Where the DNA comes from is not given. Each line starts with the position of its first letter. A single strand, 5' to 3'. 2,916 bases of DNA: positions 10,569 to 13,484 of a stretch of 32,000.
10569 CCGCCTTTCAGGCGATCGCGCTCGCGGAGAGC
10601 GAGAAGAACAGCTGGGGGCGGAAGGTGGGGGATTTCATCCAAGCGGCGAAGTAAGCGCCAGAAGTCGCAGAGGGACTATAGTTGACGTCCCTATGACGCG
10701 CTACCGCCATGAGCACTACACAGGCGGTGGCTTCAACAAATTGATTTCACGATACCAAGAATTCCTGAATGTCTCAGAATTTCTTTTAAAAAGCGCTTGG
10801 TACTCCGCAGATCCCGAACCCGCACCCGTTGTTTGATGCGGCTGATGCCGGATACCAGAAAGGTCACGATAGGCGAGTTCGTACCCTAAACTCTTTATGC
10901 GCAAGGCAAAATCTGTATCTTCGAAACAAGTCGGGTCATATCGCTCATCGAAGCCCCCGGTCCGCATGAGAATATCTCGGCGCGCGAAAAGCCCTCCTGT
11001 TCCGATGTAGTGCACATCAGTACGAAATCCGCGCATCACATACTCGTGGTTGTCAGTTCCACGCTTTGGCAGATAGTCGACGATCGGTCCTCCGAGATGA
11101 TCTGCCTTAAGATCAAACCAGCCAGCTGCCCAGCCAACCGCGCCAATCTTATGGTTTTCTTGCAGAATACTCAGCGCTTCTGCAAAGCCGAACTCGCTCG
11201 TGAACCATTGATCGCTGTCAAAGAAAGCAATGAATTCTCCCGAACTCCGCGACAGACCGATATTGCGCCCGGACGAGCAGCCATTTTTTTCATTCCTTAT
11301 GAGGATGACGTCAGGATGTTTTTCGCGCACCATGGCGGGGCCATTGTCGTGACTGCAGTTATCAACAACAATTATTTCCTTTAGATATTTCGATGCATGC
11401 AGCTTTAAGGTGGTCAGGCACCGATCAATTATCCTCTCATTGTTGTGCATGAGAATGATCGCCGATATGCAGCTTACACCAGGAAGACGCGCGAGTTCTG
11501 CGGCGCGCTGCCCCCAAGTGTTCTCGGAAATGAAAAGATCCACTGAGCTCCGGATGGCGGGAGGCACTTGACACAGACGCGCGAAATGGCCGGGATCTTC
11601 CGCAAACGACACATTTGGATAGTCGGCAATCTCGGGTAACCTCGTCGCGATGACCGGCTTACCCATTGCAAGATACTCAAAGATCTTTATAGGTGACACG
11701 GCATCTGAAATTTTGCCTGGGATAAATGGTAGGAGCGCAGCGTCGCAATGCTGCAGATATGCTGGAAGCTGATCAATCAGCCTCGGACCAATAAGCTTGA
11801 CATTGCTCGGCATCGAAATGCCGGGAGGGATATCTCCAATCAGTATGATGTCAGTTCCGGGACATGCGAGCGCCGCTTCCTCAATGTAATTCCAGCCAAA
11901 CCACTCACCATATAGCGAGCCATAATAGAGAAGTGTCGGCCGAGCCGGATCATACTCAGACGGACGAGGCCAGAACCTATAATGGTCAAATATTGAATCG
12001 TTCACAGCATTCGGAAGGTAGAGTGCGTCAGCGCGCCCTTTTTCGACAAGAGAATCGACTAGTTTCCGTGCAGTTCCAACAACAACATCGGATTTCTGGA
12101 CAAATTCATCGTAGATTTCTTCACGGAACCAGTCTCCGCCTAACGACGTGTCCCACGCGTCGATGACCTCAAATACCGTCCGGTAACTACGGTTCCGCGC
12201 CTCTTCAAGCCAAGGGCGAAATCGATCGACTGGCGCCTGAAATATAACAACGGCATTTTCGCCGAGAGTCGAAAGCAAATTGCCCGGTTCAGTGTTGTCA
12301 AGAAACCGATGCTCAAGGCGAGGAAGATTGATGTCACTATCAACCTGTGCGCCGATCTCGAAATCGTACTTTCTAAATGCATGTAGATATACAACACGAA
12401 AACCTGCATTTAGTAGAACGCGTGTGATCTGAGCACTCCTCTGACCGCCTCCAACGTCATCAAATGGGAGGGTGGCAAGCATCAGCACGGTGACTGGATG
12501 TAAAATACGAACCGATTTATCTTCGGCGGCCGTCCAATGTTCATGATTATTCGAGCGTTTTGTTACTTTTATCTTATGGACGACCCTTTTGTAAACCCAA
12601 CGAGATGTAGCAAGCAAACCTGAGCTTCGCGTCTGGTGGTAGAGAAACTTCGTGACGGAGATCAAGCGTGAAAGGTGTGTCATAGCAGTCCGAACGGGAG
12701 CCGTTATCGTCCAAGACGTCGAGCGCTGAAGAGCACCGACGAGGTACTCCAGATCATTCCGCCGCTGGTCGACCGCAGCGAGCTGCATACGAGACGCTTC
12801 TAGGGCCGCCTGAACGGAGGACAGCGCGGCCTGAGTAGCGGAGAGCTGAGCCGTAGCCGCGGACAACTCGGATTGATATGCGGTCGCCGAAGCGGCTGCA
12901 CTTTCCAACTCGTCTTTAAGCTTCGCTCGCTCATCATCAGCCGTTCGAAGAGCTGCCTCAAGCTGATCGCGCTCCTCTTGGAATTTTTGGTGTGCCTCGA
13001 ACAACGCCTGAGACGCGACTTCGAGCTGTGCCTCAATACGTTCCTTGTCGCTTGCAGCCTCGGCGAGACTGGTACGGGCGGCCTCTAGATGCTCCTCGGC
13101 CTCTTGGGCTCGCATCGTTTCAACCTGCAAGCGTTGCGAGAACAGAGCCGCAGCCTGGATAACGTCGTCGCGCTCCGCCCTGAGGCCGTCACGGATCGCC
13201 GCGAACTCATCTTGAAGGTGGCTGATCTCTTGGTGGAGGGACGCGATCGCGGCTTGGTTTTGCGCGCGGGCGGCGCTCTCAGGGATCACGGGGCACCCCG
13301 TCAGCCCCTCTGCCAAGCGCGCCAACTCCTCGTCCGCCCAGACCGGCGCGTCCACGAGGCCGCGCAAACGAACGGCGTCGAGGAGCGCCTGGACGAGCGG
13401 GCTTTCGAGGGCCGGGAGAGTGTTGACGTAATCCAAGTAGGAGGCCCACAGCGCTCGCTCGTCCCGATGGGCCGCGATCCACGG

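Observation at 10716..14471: Single 1251-aa protein combining three glycosyltransferase modules with a ~185-residue coiled coil: a WbbB-like polymerase/ruler/terminator candidate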

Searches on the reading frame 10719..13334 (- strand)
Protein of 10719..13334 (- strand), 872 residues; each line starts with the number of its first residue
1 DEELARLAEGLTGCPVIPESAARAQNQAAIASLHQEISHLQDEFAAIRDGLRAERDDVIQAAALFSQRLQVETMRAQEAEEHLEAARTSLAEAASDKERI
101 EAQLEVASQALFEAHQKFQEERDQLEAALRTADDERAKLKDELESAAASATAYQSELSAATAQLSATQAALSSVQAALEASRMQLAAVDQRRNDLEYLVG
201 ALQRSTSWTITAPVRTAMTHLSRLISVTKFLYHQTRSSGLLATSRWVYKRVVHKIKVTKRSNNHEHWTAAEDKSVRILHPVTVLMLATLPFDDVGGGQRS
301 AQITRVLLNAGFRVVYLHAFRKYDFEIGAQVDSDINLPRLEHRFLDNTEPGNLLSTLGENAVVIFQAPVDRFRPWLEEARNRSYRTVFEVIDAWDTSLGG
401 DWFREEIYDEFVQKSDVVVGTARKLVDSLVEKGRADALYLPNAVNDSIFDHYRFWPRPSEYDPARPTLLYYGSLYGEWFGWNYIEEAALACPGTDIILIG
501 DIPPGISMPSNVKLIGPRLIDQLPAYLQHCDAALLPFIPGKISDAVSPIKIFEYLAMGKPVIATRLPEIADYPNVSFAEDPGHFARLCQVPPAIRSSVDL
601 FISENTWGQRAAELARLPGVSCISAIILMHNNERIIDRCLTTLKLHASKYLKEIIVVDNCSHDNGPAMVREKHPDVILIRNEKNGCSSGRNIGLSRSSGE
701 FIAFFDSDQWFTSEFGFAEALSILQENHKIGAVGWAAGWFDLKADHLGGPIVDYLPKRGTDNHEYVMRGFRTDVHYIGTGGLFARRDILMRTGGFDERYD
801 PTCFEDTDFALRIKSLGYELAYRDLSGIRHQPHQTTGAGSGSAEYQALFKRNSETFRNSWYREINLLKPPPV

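Call 63: predict_structure(alignment_id=A3)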
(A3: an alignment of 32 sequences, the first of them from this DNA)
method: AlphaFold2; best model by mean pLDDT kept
length: 872 residues; sequences in the alignment: 32
mean_pLDDT: 83.2   pTM: 0.69
mean pLDDT of the five models: 83.2, 81.9, 81.2, 80.7, 80.1
residues with pLDDT >= 90: 440; 70-90: 237; 50-70: 153; < 50: 42
segments of 3 or more residues with pLDDT < 50: 13-18, 200-209, 211-213, 257-272
pLDDT, mean of each block of 10 residues (from residue 1): 59 50 71 78 76 70 67 69 64 54 62 73 77 78 73 67 67 69 62 52 43 54 67 69 73 57 38 77 95 71 94 96 83 89 95 94 96 97 97 88 94 98 96 97 92 91 95 90 98 96 89 91 94 96 91 95 95 96 96 86 95 93 97 94 97 97 96 97 91 97 95 97 96 93 79 82 90 90 96 93 84 95 93 57 81 89 85 71
secondary structure, 60 per line:
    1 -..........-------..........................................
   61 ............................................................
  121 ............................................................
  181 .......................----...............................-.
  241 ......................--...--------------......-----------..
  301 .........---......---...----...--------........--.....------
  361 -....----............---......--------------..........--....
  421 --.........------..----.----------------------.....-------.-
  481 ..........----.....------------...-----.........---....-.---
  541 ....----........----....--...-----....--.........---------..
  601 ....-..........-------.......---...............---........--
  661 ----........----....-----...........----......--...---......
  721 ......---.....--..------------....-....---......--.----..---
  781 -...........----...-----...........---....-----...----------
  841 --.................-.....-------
elements in order (helices of 4 or more, strands of 3 or more residues): H2-11 H19-203 H208-238 H240-262 E282-287 H299-309 E313-318 E322-324 E329-331 E340-344 H350-354 E362-365 H370-381 E385-390 H405-414 E417-420 H423-431 E467-471 H481-490 E495-499 E512-514 H520-528 E532-535 H541-544 H549-556 E561-564 E575-578 H581-589 H599-604 H607-615 E623-629 H633-647 E651-658 H665-672 E677-680 H686-696 E701-706 E709-711 H715-726 E730-734 H756-759 H763-768 E782-785 H786-792 H805-815 E819-822 E828-830 H843-859 H861-865

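Call 66: fold_search(model_id=the predicted structure, library=pdb)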
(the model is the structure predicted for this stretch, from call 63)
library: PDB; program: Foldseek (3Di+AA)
matches with E <= 10: 1680; with E <= 0.001: 608
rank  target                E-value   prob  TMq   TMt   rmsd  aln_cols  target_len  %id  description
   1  6e7i_A                2.8e-11  1.00  0.23  0.39   7.3       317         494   17  Human ppGalNAcT2 I253A/L310A Mutant with EA2 and UDP (released 2020-01-29)
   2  2hy7                  2.8e-11  1.00  0.30  0.65   4.8       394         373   14  Crystal Structure of GumK, a beta-glucuronosyltransferase from Xanthomonas campestris (released 2008-04-22)
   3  2ffu_A                4.7e-11  1.00  0.23  0.38   7.2       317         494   17  Crystal Structure of Human ppGalNAcT-2 complexed with UDP and EA2 (released 2006-01-31)
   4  6egs_A                5.2e-11  1.00  0.23  0.40   6.8       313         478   18  Crystal structure of the GalNAc-T2 F104S mutant in complex with UDP-GalNAc (released 2018-04-11)
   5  3cuy                  5.2e-11  1.00  0.30  0.67   4.7       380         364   14  Crystal Structure of GumK mutant D157A (released 2008-07-01)
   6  2z86_C                5.2e-11  1.00  0.21  0.30  21.5       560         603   15  Crystal structure of chondroitin polymerase from Escherichia coli strain K4 (K4CP) complexed with UDP-GlcUA and UDP (released 2008-09-16)
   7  6p61_B                5.5e-11  1.00  0.18  0.77   6.7       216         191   21  Structure of a Glycosyltransferase from Leptospira borgpetersenii serovar Hardjo-bovis (strain JB197) (released 2019-07-10)
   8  6nqt_E                5.5e-11  1.00  0.23  0.40   6.8       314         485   17  GalNac-T2 soaked with UDP-sugar (released 2020-01-29)
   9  2z87_A                5.5e-11  1.00  0.21  0.30  25.0       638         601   14  Crystal structure of chondroitin polymerase from Escherichia coli strain K4 (K4CP) complexed with UDP-GalNAc and UDP (released 2008-09-16)
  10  6p61_C                5.9e-11  1.00  0.19  0.79   6.0       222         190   21  Structure of a Glycosyltransferase from Leptospira borgpetersenii serovar Hardjo-bovis (strain JB197) (released 2019-07-10)
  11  5ndf_E                6.6e-11  1.00  0.23  0.40   7.3       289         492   19  Small-molecule inhibition of ppGalNAc-Ts selectively reduces mucin-type O-glycosylation (released 2017-11-01)
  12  6nqt_F                1.0e-10  1.00  0.24  0.42   4.2       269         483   19  GalNac-T2 soaked with UDP-sugar (released 2020-01-29)
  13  6yv7_B                1.1e-10  1.00  0.20  0.48   6.3       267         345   20  Mannosyltransferase PcManGT from Pyrobaculum calidifontis (released 2020-07-22)
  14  4w6q_A                1.3e-10  1.00  0.28  0.67   6.1       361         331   15  Glycosyltransferase C from Streptococcus agalactiae (released 2015-07-15)
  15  4d0t_F                1.4e-10  1.00  0.23  0.39   7.3       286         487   19  GalNAc-T2 crystal soaked with UDP-GalNAc, EA2 peptide and manganese (released 2014-05-28)
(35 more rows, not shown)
